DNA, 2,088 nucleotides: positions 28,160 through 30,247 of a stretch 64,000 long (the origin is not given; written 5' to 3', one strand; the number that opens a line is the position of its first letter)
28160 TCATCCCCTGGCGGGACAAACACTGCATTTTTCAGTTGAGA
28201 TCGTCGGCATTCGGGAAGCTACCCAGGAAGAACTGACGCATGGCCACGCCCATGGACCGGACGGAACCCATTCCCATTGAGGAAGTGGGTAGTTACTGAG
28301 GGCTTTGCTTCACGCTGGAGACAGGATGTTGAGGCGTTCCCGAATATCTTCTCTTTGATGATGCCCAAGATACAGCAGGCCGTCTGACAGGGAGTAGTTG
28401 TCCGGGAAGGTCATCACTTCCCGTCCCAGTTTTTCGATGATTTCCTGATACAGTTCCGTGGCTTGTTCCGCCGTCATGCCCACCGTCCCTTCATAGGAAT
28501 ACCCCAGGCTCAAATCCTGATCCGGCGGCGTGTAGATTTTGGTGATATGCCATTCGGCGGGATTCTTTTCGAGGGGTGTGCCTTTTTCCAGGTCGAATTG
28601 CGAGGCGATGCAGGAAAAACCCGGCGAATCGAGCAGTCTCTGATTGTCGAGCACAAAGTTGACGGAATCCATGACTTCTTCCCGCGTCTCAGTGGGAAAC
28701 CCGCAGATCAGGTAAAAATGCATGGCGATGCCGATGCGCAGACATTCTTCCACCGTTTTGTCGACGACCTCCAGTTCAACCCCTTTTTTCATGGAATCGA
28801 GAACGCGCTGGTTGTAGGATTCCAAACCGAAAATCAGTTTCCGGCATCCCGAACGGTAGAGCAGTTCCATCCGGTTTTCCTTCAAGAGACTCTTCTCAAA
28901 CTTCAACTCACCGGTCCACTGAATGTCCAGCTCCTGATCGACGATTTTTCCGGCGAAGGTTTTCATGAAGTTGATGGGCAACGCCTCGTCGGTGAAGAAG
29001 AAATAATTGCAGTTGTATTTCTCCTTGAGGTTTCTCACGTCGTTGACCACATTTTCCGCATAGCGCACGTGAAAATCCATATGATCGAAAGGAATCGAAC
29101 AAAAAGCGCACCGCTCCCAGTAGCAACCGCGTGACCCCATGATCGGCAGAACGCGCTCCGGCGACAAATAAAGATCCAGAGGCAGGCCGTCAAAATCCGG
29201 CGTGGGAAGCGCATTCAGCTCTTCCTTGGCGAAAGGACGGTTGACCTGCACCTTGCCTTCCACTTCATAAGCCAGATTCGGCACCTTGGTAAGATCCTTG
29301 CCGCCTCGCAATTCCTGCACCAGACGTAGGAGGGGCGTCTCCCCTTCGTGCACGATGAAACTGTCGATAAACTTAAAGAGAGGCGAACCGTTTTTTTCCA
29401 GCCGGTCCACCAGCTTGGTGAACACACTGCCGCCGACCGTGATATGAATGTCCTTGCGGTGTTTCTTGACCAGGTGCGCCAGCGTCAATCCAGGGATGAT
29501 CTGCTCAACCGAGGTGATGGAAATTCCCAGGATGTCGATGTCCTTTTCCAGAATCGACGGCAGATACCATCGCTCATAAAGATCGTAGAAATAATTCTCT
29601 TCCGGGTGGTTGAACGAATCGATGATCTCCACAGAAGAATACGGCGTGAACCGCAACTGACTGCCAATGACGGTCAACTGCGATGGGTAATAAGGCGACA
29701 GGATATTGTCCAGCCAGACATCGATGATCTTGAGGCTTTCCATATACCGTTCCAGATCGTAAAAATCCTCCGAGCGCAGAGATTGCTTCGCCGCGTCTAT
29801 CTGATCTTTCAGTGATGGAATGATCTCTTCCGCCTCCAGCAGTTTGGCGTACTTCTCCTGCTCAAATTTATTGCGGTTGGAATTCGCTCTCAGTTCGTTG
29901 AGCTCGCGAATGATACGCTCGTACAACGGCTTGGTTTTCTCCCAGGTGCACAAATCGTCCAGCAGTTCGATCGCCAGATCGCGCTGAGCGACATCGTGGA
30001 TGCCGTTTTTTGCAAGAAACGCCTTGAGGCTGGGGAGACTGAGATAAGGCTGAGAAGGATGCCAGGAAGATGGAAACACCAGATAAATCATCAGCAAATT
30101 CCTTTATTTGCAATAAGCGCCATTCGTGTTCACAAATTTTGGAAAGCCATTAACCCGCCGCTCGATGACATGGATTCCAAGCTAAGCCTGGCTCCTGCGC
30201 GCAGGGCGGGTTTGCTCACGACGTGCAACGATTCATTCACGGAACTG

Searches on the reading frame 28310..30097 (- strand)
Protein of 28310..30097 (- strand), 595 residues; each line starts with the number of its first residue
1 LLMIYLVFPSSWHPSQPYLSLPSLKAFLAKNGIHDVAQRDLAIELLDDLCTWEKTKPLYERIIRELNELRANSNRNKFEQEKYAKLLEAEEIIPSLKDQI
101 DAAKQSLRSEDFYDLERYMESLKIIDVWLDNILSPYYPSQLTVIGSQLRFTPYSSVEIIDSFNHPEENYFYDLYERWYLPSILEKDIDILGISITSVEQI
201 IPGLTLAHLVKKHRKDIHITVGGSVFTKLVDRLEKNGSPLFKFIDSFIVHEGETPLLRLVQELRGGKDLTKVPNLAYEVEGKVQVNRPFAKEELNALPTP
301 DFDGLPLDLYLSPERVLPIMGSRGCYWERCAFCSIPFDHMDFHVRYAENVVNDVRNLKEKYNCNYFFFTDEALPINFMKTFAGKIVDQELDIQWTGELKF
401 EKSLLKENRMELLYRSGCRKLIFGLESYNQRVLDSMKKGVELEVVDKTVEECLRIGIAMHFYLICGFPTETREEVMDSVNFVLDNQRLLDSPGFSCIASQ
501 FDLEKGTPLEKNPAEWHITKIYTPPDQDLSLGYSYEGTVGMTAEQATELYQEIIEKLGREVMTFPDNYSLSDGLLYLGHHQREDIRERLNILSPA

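Call 9: search_protein_families(library=pfam, proteins=[window:28310-30097:-], max_evalue=0.001)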
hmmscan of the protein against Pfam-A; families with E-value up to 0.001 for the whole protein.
window:28310-30097:- (595 aa): 2 families
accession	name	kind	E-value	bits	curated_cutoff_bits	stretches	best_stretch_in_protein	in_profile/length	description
PF04055.27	Radical_SAM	-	3e-13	50.7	29.5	1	323-482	5-166/166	Radical SAM superfamily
PF02310.24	B12-binding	-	0.00021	21.5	32.1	1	181-257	46-118/121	B12 binding domain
